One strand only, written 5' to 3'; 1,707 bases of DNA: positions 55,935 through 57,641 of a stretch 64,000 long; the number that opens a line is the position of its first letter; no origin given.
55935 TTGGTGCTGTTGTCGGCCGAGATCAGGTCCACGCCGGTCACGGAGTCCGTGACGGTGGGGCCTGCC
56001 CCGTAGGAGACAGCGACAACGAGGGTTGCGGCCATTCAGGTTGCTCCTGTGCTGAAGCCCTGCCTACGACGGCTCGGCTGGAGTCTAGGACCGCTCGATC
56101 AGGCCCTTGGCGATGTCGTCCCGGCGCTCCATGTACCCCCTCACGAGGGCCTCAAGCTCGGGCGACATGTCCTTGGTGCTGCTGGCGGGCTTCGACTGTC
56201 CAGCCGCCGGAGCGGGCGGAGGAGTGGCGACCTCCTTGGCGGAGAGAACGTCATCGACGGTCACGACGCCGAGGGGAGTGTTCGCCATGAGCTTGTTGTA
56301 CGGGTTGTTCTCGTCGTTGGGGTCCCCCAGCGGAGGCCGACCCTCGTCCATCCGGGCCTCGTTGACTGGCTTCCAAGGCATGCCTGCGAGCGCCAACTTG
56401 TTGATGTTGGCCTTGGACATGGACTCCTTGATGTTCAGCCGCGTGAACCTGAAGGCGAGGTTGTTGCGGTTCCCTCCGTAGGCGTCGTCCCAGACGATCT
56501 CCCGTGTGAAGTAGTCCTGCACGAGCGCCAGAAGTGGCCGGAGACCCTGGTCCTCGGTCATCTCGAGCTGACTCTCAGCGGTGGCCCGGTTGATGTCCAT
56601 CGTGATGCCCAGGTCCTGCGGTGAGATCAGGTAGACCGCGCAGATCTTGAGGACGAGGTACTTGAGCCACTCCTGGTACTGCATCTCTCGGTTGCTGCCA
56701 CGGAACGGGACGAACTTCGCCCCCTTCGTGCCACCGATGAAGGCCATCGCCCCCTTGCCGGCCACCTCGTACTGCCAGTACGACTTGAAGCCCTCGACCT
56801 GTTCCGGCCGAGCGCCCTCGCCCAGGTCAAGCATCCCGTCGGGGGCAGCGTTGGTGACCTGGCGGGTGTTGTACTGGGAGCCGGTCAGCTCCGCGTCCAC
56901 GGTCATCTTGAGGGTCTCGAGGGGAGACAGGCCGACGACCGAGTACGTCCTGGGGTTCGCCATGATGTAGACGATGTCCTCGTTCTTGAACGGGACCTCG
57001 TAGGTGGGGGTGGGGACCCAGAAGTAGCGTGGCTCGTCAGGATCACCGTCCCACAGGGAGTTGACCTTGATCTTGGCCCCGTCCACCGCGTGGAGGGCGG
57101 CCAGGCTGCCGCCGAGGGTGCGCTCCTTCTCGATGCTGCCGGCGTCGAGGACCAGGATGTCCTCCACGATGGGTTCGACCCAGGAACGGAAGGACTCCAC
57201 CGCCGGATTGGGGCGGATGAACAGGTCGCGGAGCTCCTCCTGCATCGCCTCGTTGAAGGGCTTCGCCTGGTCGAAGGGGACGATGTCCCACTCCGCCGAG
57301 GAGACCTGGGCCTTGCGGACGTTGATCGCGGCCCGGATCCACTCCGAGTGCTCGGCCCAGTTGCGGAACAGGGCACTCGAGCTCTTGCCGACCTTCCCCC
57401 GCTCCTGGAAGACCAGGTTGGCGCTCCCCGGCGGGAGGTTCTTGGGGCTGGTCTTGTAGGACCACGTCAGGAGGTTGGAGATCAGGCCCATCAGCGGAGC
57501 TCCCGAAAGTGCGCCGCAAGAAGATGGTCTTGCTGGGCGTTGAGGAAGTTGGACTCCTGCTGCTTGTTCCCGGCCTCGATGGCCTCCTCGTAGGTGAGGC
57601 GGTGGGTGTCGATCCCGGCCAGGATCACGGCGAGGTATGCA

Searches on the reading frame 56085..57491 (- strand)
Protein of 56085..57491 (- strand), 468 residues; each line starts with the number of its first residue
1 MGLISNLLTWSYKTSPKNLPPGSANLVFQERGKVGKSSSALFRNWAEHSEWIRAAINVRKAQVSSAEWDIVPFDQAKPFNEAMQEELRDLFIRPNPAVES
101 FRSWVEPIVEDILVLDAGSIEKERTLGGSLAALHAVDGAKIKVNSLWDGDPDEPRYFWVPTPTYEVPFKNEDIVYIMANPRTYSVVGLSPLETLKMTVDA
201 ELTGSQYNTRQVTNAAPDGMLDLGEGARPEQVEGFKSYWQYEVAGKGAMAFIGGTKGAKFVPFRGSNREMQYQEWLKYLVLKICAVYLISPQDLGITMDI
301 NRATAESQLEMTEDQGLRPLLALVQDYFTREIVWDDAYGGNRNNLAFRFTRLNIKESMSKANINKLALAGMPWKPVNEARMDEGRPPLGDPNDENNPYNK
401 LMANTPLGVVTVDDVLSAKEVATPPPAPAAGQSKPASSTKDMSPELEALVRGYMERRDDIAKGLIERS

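Call 7: search_dna_similar(query=window:56085-57491:-, collection=phages, mode=protein, max_rows=25)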
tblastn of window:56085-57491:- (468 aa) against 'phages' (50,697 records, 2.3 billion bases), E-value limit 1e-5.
Records with a match: 901; places in all: 901; records where one place covers at least 80% of the query: 33.
Best place of each record, by identity: <60% 901.
By first word of the organism name: Staphylococcus 340; Bacillus 243; Mycobacterium 75; Enterococcus 69; Listeria 54; Arthrobacter 42; Lactobacillus 17; Gordonia 14; Thermus 11; Bacteroides 6; and 21 more.
By host as written in the record: Staphylococcus aureus 111; - 71; Mycobacterium smegmatis mc2 155 66; Listeria monocytogenes 43; Bacillus subtilis 27; Bacillus cereus 26; Staphylococcus sp. 26; Staphylococcus carnosus TM300 22; and 211 more.
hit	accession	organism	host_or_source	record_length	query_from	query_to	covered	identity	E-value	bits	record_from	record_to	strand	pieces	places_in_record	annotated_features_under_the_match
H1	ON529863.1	Brevundimonas phage vB_BpoS-Polewnik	Brevundimonas pondensis LVF1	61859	42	447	87%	26.4%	7e-23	108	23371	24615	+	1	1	putative portal protein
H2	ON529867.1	Brevundimonas phage vB_BpoS-Strzyga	Brevundimonas pondensis LVF1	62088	42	445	86%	26.5%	9e-23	107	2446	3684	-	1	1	putative portal protein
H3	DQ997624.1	Thermus phage phiYS40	-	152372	41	436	85%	26.7%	3e-20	100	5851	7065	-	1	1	portal protein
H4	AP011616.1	Thermus phage phiYS40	Thermus thermophilus HB8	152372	41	436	85%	26.7%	3e-20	100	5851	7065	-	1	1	portal protein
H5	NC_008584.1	Thermus phage phiYS40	-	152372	41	436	85%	26.7%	3e-20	100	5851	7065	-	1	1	portal protein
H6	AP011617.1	Thermus phage TMA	Thermus thermophilus HB27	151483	41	436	85%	26.2%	2e-20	100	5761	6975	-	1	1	portal protein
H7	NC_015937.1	Thermus phage TMA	Thermus thermophilus HB27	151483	41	436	85%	26.2%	2e-20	100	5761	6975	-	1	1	portal protein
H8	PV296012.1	Bacillus phage 0524phi7-1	Bacillus thuringiensis BtSerwer7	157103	40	447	87%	23.7%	9e-14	80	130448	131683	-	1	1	portal protein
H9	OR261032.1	Aeromonas phage ST4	Aeromonas hydrophila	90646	99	430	71%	28.9%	3e-23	109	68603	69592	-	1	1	portal protein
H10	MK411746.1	Arthrobacter phage Sonali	Arthrobacter globiformis B-2979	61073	18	412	84%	23.6%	6e-17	90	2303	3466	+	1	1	3: portal and MuF-like fusion protein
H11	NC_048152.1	Arthrobacter phage Sonali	Arthrobacter globiformis B-2979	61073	18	412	84%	23.6%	6e-17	90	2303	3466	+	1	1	3: portal protein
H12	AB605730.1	Bacillus phage SP-10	-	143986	99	422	69%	28.7%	5e-24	111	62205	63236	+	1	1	portal protein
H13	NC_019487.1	Bacillus phage SP-10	-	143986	99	422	69%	28.7%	5e-24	111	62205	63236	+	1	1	portal protein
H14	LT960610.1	Bacillus phage SBSphiC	Bacillus subtilis BEST7003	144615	99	421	69%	28.7%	6e-24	111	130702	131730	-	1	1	record has no annotation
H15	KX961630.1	Bacillus phage QCM8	-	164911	66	447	82%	24.2%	9e-14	80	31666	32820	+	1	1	portal protein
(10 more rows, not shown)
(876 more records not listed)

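Call 9: search_protein_families(library=pfam, proteins=[window:56085-57491:-], max_evalue=0.01)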
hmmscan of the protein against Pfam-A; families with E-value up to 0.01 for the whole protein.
window:56085-57491:- (468 aa): 1 family
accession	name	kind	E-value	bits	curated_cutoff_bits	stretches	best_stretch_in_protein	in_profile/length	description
PF04860.17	Phage_portal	-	5.4e-32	111.7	39.1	1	52-381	3-318/321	Phage portal protein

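Call 10: search_protein_families(library=phrogs, proteins=[window:56085-57491:-], max_evalue=0.001)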
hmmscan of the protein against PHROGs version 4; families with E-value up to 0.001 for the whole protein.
window:56085-57491:- (468 aa): 4 families
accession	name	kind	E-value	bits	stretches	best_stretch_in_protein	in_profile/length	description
phrog_2662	-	head and packaging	1.1e-49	170.6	1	39-405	57-427/717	portal protein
phrog_12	-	head and packaging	1.8e-41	143.9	1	29-420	73-436/646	portal protein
phrog_37955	-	head and packaging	2.8e-21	76.4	1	231-388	328-480/945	portal protein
phrog_11117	-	head and packaging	2.9e-11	44.3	1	230-390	10-176/264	portal protein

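Call 12: find_related_loci(query=window:56085-57491:-, collection=viral_contigs, flank=10000)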
Query window:56085-57491:- (468 aa) in viral_contigs; peptide patterns used: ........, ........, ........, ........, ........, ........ (x = any residue, [..] = any of these).
104 stretches matched a pattern; 103 encode a relative of the query (tblastn E <= 1e-3); the best 80 are kept; 80 distinct loci.
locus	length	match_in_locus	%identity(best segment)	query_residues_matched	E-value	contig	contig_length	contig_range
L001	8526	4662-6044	83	1-464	0e+0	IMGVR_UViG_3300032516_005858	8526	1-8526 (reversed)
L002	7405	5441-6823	83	1-464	0e+0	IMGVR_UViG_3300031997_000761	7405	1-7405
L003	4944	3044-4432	81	1-466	0e+0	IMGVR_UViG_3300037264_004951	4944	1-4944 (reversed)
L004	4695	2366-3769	82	1-468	0e+0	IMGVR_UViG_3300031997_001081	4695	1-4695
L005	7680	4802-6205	82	1-468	0e+0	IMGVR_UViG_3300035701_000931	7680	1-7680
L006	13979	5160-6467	86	1-434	0e+0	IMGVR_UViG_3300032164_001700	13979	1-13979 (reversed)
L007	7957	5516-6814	87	1-433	0e+0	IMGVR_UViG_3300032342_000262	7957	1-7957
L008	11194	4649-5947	86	1-433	0e+0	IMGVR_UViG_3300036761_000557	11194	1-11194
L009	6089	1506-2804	86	1-433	0e+0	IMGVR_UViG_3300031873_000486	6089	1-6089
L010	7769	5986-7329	82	1-448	0e+0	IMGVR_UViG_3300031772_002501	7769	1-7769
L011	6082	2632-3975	82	1-448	0e+0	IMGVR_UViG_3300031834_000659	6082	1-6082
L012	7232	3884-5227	82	1-448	0e+0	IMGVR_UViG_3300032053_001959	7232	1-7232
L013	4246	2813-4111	87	1-433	0e+0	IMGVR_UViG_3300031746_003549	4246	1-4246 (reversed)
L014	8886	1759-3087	85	1-440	0e+0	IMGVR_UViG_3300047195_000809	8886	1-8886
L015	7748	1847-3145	86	1-433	0e+0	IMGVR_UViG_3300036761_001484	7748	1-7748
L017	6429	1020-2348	85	1-440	0e+0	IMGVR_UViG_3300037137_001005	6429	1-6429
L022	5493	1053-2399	79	1-441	0e+0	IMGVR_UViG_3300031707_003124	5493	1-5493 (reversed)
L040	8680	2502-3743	81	10-423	0e+0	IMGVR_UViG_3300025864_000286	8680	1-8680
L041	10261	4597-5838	81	10-423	0e+0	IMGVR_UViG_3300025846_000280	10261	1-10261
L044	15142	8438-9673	80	10-421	0e+0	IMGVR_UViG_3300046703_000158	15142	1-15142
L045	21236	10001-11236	80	10-421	0e+0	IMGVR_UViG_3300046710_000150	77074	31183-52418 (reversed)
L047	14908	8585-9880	76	1-431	0e+0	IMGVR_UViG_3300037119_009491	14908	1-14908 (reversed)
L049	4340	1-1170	87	44-433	0e+0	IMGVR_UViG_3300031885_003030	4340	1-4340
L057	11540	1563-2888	66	1-439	0e+0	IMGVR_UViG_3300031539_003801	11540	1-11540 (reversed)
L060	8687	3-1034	83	111-458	0e+0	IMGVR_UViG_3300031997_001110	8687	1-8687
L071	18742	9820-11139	57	13-450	5e-167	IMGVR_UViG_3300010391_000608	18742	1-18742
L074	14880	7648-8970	56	5-437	1e-163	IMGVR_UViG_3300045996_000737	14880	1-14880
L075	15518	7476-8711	81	10-421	0e+0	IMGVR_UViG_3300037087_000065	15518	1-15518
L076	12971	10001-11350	55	7-455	2e-161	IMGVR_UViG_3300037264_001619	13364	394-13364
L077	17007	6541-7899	54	8-446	7e-159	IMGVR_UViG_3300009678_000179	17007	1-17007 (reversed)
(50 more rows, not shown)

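Call 24: search_protein_families(library=pfam, proteins=[L045:11863-12450:+, L076:11915-12631:+, L022:3032-3694:+, L006:10930-11628:+, L075:10799-11416:+, L044:11110-11592:+, L011:5204-5905:+, L060:3189-3974:+, L045:14092-14679:+, L077:9540-10307:+], max_evalue=0.01)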
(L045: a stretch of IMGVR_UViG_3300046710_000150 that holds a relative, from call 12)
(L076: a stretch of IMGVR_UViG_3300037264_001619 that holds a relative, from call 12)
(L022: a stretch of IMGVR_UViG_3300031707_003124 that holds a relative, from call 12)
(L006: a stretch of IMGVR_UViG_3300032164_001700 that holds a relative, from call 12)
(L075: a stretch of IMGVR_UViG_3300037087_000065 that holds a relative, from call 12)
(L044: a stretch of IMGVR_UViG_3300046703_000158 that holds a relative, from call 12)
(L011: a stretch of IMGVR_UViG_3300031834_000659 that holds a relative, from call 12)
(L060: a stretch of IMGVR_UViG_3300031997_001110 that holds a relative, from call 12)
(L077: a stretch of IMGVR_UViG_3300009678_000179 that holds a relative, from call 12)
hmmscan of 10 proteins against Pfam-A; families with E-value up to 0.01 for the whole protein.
L045:11863-12450:+ (195 aa): 7 families
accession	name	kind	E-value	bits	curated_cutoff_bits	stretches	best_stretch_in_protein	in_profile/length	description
PF13392.12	HNH_3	-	2.3e-07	30.8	24.8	1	127-163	9-44/46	HNH endonuclease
PF13384.12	HTH_23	-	1.9e-05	24.8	24.6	1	19-44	12-37/50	Homeodomain-like domain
PF13518.12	HTH_28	-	0.00073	20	25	1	20-44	8-32/52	Helix-turn-helix domain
PF13613.12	HTH_Tnp_4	-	0.0029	17.6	27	1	27-45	22-40/53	Helix-turn-helix of DDE superfamily endonuclease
PF02796.21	HTH_7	-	0.0031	18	23.8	1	17-43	14-40/45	Helix-turn-helix domain of resolvase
PF19575.5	HTH_58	-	0.0041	17.4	23.8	1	14-51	16-53/62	Helix-turn-helix domain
PF08220.18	HTH_DeoR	-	0.0044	17.2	21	1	25-43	15-33/57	DeoR-like helix-turn-helix domain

L076:11915-12631:+ (238 aa): 0 families

L022:3032-3694:+ (220 aa): 2 families
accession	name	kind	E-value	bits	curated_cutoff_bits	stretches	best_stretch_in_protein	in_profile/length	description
PF04989.18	RMNT_CmcI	-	7.5e-30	104.6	23.2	1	31-217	7-205/206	Rhamnosyl O-methyltransferase/CmcI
PF13578.12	Methyltransf_24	-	6.1e-05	24.3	26.3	1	61-164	1-104/105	Methyltransferase domain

L006:10930-11628:+ (232 aa): 1 family
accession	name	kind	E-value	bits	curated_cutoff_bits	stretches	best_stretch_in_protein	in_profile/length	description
PF00535.33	Glycos_transf_2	-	0.0049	17.3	23.3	1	28-99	28-103/168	Glycosyl transferase family 2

L075:10799-11416:+ (205 aa): 2 families
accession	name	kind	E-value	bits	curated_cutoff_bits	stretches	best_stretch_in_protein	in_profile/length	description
PF00535.33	Glycos_transf_2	-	1.9e-16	60.9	23.3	2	3-63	1-60/168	Glycosyl transferase family 2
PF13641.12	Glyco_tranf_2_3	-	0.0015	19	27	0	2-54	3-54/230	Glycosyltransferase like family 2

L044:11110-11592:+ (160 aa): 6 families
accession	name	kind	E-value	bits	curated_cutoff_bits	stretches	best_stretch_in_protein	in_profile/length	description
PF08241.18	Methyltransf_11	-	9.6e-11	42.6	21.2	1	57-106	42-95/95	Methyltransferase domain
PF13649.12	Methyltransf_25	-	6.2e-07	30.5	27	1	59-102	52-97/97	Methyltransferase domain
PF13489.12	Methyltransf_23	-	2.2e-06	27.9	27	1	17-113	19-123/164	Methyltransferase domain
PF13847.12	Methyltransf_31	-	2.5e-06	27.7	27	1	62-110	63-113/145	Methyltransferase domain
PF08242.18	Methyltransf_12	-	2.6e-05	25.3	30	1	66-104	62-98/98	Methyltransferase domain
PF01209.24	Ubie_methyltran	-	0.0041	16.9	20.1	1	60-106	105-151/233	ubiE/COQ5 methyltransferase family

L011:5204-5905:+ (233 aa): 0 families

L060:3189-3974:+ (261 aa): 1 family
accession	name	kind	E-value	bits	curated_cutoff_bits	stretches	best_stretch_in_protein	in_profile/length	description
PF04724.18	Glyco_transf_17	-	7.9e-17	61.8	26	1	2-192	75-255/348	Glycosyltransferase family 17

L045:14092-14679:+ (195 aa): 1 family
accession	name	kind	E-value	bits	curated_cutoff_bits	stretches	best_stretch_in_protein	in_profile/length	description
PF00535.33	Glycos_transf_2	-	2.3e-06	28.1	23.3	1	45-98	70-126/168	Glycosyl transferase family 2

L077:9540-10307:+ (255 aa): 0 families

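Call 25: search_protein_families(library=pfam, proteins=[L040:4730-5101:+, L017:4808-5398:+, L041:7723-8520:+, L057:5279-5896:+, L057:6551-7501:+, L006:9193-9720:+, L045:13319-14095:+, L047:12900-13988:+, L049:1833-2717:+, L071:11633-12292:+], max_evalue=0.01)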
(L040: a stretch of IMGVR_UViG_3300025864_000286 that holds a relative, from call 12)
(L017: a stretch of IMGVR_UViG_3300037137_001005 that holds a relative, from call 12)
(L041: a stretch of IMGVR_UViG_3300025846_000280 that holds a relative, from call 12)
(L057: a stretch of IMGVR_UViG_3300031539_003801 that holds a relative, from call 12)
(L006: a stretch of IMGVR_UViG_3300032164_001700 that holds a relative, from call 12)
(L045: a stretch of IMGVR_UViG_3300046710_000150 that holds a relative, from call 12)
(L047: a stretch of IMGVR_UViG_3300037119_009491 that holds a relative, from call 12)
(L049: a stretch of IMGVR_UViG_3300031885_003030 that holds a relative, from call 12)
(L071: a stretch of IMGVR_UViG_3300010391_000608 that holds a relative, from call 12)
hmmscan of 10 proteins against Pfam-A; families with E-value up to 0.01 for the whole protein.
L040:4730-5101:+ (123 aa): 0 families

L017:4808-5398:+ (196 aa): 4 families
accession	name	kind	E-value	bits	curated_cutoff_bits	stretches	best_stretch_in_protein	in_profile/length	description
PF13649.12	Methyltransf_25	-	2.8e-05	25.2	27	1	54-133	1-88/97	Methyltransferase domain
PF08241.18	Methyltransf_11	-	5.6e-05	24.1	21.2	1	55-131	1-83/95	Methyltransferase domain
PF13489.12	Methyltransf_23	-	0.0055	16.9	27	1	32-159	4-134/164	Methyltransferase domain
PF08242.18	Methyltransf_12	-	0.0084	17.3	30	0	55-132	1-89/98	Methyltransferase domain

L041:7723-8520:+ (265 aa): 1 family
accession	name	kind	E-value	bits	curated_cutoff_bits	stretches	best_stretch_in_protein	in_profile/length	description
PF13712.12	Glyco_tranf_2_5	-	8.9e-06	26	27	1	82-168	58-147/210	Glycosyltransferase like family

L057:5279-5896:+ (205 aa): 4 families
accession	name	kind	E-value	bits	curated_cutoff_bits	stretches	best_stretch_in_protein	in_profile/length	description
PF13489.12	Methyltransf_23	-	0.00018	21.7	27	1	40-171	21-160/164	Methyltransferase domain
PF13649.12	Methyltransf_25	-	0.00025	22.1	27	1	45-125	1-87/97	Methyltransferase domain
PF08241.18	Methyltransf_11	-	0.00038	21.5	21.2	1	46-125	1-81/95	Methyltransferase domain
PF13847.12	Methyltransf_31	-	0.0073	16.4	27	0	44-131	6-101/145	Methyltransferase domain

L057:6551-7501:+ (316 aa): 5 families
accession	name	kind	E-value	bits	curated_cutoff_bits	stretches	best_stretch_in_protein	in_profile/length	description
PF01370.27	Epimerase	-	1.4e-36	126.6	20.9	1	4-248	1-240/240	NAD dependent epimerase/dehydratase family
PF16363.11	GDP_Man_Dehyd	-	2.8e-23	83.4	27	1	5-308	1-330/332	GDP-mannose 4,6 dehydratase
PF01073.25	3Beta_HSD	-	4.9e-09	36.1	22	1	5-233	1-227/280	3-beta hydroxysteroid dehydrogenase/isomerase family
PF07993.18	NAD_binding_4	-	6.2e-09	35.8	20.1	1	64-181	85-204/258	Male sterility protein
PF04321.23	RmlD_sub_bind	-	2.5e-05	23.9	27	1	2-181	1-148/287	RmlD substrate binding domain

L006:9193-9720:+ (175 aa): 1 family
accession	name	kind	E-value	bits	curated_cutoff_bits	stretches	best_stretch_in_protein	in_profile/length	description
PF13578.12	Methyltransf_24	-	9.6e-05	23.7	26.3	1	41-119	1-87/105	Methyltransferase domain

L045:13319-14095:+ (258 aa): 0 families

L047:12900-13988:+ (362 aa): 0 families

L049:1833-2717:+ (294 aa): 6 families
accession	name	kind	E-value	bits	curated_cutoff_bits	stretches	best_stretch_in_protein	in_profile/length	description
PF04321.23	RmlD_sub_bind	-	4.9e-64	216.6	27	1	1-289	1-284/287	RmlD substrate binding domain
PF01370.27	Epimerase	-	7.2e-24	85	20.9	1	3-178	1-197/240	NAD dependent epimerase/dehydratase family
PF16363.11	GDP_Man_Dehyd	-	1e-13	51.9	27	1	4-149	1-171/332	GDP-mannose 4,6 dehydratase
PF02719.21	Polysacc_synt_2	-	6.5e-12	45.7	20.2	1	41-147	61-154/293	Polysaccharide biosynthesis protein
PF07993.18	NAD_binding_4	-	3.1e-08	33.5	20.1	1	59-158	90-209/258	Male sterility protein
PF01073.25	3Beta_HSD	-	9.8e-07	28.5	22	1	4-140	1-155/280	3-beta hydroxysteroid dehydrogenase/isomerase family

L071:11633-12292:+ (219 aa): 5 families
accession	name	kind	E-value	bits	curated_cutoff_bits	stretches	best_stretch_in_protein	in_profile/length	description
PF00132.30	Hexapep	-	7.3e-25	86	27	3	41-74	2-35/36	Bacterial transferase hexapeptide (six repeats)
PF14602.12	Hexapep_2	-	3.7e-16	59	27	2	41-73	2-32/34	Hexapeptide repeat of succinyl-transferase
PF25084.1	LbH_EIF2B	-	4.4e-11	43.2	54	1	31-122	12-100/105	EIF2B subunit epsilon LbH domain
PF25087.1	GMPPB_C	-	0.00087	19.4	39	1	40-127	10-94/110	GMPPB C-terminal domain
PF25247.1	LbH_GLGC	-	0.0011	19.4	27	1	26-125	18-121/135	GLGC left-handed parallel beta-helix domain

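Call 45: find_related_loci(query=window:56085-57491:-, collection=genome_contigs, flank=10000)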
Query window:56085-57491:- (468 aa) in genome_contigs; peptide patterns used: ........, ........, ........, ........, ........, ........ (x = any residue, [..] = any of these).
37 stretches matched a pattern, but none encodes a relative of the query by tblastn (E <= 1e-3).

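Call 81: search_protein_families(library=pfam, proteins=[L074:9177-9920:+, L074:9921-10859:+, L074:10856-11635:+, L074:11619-11999:+, L074:12386-12859:+, L074:2626-4056:+, L074:4060-4758:+, L074:4775-7162:+], max_evalue=0.01)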
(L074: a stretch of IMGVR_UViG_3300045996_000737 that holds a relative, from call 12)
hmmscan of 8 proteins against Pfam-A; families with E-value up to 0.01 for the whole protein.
L074:9177-9920:+ (247 aa): 5 families
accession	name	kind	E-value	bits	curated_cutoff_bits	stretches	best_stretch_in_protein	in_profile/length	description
PF00132.30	Hexapep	-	8.4e-31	104.8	27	6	165-200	1-36/36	Bacterial transferase hexapeptide (six repeats)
PF14602.12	Hexapep_2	-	2.2e-16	59.7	27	2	167-199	3-33/34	Hexapeptide repeat of succinyl-transferase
PF25084.1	LbH_EIF2B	-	7.3e-16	58.5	54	3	60-145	17-99/105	EIF2B subunit epsilon LbH domain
PF25087.1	GMPPB_C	-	9.4e-06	25.7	39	0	67-146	7-90/110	GMPPB C-terminal domain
PF21711.3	DCTN5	-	0.0039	17.3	40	0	71-111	102-142/182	Dynactin subunit 5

L074:9921-10859:+ (312 aa): 1 family
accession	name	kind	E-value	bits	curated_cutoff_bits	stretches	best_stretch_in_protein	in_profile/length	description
PF05887.16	Trypan_PARP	-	0.00024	21.5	100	1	45-74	85-114/134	Procyclic acidic repetitive protein (PARP)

L074:10856-11635:+ (259 aa): 4 families
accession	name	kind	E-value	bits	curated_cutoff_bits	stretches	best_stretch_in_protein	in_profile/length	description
PF00535.33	Glycos_transf_2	-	1.8e-05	25.2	23.3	1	33-129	1-102/168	Glycosyl transferase family 2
PF13704.12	Glyco_tranf_2_4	-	0.00033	21.5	27.5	1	40-117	2-83/98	Glycosyl transferase family 2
PF12804.13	NTP_transf_3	-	0.0004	21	27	1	38-133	20-114/160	MobA-like NTP transferase domain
PF13641.12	Glyco_tranf_2_3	-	0.0004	20.9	27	1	32-138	3-121/230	Glycosyltransferase like family 2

L074:11619-11999:+ (126 aa): 0 families

L074:12386-12859:+ (157 aa): 0 families

L074:2626-4056:+ (476 aa): 1 family
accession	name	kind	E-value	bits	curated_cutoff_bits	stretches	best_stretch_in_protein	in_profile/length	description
PF11623.14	NdhS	-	0.0023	17.9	27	0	321-333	31-43/52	NAD(P)H dehydrogenase subunit S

L074:4060-4758:+ (232 aa): 0 families

L074:4775-7162:+ (795 aa): 0 families

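Call 85: find_related_loci(query=A3, collection=genome_contigs, flank=10000)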
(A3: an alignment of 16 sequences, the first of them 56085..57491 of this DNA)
Query A3 (468 aa) in genome_contigs; peptide patterns used: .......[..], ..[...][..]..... (x = any residue, [..] = any of these).
141 stretches matched a pattern; 7 encode a relative of the query (tblastn E <= 1e-3); 7 distinct loci.
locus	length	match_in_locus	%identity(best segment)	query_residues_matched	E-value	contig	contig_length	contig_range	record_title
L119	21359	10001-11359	57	1-440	3e-164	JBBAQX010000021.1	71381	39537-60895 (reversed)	MAG: Lysinibacter sp. isolate EUL_204 ctg21-EUL_204, whole genome shotgun sequence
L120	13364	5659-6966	56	1-440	6e-164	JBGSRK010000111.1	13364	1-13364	MAG: Patescibacteria group bacterium isolate JTS-AC356 k141_447453, whole genome shotgun sequence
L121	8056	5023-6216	34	11-406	3e-66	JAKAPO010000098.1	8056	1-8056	MAG: bacterium isolate YF1.bin71 NODE_11766_length_8056_cov_1.605247, whole genome shotgun sequence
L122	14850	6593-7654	37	36-389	6e-62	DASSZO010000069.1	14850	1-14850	MAG TPA_asm: Candidatus Aquilonibacter sp. isolate SMAG_U711 k141_1265175, whole genome shotgun sequence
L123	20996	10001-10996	38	53-390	9e-56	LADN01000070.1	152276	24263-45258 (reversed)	MAG: Peptococcaceae bacterium BRH_c4a BRHa_1003440, whole genome shotgun sequence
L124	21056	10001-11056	35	41-388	2e-65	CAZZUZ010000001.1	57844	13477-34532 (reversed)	MAG: Vulcanimicrobiota bacterium isolate Brown_T.bin.6 genome assembly, contig: NODE_17_length_57844_cov_9.365294, whole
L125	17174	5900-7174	35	11-429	7e-68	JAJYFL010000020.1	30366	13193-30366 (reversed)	MAG: bacterium isolate DBS1-2.bin29 NODE_1175_length_30366_cov_7.541023, whole genome shotgun sequence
